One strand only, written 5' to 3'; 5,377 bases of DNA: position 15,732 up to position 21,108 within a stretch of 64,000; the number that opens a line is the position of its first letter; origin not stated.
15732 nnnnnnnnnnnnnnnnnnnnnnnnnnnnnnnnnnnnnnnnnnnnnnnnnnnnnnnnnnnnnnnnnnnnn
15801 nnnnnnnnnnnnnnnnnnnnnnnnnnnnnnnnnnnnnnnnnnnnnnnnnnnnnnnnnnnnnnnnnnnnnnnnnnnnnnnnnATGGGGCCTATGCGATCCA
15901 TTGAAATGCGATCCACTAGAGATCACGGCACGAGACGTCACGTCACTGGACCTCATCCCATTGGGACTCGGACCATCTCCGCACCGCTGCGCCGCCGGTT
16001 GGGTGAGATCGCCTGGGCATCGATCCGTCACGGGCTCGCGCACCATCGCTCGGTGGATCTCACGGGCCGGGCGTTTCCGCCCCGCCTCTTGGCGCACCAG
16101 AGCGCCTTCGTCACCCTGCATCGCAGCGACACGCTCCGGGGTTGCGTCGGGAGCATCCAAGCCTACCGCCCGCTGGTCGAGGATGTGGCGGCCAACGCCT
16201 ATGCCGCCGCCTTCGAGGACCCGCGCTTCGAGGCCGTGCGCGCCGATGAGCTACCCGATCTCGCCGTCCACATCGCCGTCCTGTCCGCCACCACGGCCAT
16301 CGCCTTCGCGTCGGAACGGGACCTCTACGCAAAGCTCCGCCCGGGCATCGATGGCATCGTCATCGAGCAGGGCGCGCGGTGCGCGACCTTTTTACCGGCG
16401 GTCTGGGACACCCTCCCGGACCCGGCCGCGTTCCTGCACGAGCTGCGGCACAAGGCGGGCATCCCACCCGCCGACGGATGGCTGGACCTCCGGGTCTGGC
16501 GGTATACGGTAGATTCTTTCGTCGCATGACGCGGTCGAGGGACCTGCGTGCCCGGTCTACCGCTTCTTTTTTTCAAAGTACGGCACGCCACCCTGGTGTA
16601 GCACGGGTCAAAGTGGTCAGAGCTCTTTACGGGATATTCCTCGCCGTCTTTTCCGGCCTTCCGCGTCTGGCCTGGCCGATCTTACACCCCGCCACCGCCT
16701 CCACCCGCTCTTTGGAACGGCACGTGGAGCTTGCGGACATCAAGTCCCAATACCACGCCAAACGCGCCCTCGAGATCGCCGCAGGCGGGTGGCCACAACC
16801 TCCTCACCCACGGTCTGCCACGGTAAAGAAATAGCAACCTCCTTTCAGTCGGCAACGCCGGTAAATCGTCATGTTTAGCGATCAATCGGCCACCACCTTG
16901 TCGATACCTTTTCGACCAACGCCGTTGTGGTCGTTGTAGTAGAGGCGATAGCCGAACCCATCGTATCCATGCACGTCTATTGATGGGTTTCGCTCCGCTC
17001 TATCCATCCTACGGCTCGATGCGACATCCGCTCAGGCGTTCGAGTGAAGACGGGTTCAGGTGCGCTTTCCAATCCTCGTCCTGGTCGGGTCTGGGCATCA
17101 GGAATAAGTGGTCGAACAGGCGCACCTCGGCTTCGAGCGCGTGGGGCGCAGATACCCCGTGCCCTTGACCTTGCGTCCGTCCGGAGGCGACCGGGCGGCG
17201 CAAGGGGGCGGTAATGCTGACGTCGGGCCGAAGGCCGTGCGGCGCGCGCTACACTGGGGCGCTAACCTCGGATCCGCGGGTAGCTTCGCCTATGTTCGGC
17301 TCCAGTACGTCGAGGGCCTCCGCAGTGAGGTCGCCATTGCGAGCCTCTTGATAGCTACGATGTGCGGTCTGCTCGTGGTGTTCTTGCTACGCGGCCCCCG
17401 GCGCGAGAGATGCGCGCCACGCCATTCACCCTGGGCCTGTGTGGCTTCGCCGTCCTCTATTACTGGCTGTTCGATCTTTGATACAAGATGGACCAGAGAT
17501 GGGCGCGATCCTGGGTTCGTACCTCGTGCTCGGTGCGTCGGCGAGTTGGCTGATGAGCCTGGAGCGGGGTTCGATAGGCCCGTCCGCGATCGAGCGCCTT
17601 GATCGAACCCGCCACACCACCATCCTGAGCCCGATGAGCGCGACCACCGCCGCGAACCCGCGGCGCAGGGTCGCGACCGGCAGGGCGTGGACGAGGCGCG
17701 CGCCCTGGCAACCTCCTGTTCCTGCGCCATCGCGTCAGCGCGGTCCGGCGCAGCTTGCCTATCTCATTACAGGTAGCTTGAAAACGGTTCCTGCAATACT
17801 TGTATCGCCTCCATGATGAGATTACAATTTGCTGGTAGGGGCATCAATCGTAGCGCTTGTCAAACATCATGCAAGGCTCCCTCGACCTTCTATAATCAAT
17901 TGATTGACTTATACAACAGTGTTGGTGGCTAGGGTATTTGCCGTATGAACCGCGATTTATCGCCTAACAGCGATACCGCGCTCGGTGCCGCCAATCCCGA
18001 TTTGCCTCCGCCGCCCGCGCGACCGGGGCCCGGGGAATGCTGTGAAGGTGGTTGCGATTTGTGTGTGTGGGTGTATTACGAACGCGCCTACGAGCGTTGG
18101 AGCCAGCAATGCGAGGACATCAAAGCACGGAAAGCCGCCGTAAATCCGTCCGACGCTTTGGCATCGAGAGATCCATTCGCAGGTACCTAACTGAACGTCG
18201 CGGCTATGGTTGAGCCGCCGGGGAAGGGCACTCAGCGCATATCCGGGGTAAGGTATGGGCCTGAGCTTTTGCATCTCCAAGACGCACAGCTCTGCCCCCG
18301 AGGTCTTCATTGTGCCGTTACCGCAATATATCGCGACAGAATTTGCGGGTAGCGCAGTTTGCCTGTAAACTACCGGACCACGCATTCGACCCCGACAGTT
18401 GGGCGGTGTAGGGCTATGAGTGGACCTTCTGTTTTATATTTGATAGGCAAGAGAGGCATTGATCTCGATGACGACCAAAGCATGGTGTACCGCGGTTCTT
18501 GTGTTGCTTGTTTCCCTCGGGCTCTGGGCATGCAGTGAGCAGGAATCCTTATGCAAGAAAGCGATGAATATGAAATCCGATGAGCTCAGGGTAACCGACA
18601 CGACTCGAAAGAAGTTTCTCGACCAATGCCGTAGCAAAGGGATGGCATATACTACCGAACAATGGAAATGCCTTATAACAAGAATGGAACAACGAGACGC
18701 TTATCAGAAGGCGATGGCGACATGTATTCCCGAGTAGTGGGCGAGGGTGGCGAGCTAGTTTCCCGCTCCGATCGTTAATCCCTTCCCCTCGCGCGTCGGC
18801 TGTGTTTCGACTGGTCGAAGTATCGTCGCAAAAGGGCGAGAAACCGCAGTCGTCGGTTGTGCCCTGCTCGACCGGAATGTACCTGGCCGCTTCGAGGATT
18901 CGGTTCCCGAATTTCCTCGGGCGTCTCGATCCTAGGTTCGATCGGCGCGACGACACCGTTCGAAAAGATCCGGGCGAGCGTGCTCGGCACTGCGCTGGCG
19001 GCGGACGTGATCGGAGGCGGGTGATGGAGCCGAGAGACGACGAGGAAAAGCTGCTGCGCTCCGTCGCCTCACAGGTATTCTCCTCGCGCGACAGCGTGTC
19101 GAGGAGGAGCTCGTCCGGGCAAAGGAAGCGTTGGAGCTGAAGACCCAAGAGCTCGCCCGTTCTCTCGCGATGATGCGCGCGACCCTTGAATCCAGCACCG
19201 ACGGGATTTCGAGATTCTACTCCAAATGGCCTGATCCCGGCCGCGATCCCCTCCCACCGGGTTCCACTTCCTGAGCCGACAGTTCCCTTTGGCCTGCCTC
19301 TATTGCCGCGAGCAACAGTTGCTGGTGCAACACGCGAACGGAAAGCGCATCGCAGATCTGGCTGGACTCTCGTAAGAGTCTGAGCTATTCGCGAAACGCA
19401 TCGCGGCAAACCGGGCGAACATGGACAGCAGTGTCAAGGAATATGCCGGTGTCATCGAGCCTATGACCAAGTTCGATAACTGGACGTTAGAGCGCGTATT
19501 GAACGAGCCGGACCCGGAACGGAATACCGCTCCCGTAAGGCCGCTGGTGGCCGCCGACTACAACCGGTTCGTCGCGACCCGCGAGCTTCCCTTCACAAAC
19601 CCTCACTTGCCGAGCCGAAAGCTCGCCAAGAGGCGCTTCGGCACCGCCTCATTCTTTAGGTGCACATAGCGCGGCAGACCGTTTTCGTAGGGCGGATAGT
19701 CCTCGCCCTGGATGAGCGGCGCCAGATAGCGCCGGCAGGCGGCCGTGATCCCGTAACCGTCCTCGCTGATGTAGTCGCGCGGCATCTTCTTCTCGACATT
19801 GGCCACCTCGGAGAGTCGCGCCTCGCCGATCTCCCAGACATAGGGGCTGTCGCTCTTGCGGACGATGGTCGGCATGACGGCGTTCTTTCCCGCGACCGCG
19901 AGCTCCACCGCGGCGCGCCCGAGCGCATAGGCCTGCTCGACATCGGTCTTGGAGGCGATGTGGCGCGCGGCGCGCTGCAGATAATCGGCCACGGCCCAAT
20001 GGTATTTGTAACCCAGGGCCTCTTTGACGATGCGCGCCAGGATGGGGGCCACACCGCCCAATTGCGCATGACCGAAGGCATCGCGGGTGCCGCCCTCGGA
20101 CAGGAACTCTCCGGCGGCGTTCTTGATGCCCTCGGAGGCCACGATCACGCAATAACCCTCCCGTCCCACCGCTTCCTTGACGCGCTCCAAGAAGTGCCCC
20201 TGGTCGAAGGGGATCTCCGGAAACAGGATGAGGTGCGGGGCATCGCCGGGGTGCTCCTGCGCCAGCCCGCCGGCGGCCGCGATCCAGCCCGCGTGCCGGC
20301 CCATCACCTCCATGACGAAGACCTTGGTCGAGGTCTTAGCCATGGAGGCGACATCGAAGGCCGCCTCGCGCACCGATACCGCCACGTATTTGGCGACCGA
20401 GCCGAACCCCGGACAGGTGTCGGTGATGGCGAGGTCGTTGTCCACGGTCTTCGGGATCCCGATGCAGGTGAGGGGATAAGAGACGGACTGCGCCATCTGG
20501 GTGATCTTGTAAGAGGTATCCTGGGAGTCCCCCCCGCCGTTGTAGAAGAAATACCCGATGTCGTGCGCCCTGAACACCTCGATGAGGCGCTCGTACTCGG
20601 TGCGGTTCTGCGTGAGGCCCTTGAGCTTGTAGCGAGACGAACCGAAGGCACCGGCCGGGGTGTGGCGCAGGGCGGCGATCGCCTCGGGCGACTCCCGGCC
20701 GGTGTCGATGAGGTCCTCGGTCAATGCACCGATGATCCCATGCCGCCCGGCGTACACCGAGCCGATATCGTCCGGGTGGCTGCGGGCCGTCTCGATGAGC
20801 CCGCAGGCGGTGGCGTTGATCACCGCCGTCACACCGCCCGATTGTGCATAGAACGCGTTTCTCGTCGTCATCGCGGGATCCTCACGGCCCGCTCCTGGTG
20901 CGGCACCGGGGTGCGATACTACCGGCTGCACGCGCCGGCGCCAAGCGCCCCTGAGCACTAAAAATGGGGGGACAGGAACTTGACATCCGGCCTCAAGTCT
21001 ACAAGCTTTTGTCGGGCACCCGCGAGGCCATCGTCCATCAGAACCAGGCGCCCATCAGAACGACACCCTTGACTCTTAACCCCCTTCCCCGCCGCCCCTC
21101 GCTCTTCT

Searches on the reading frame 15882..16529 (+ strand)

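Call 88: search_protein_families(library=pfam, proteins=[window:15882-16529:+], max_evalue=0.001)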
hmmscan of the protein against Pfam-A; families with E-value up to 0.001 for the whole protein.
window:15882-16529:+ (215 aa): 1 family
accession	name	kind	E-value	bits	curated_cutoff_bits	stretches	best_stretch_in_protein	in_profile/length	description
PF01871.22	AMMECR1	-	3.1e-41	141.1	25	1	42-213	2-168/168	AMMECR1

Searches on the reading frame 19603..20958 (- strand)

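Call 37: search_protein_families(library=pfam, proteins=[window:19603-20958:-], max_evalue=0.001)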
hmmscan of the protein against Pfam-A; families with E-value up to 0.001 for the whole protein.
window:19603-20958:- (451 aa): 1 family
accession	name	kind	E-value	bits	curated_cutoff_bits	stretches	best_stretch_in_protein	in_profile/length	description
PF00365.25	PFK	-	8.1e-47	160.3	30.9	1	38-321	5-275/277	Phosphofructokinase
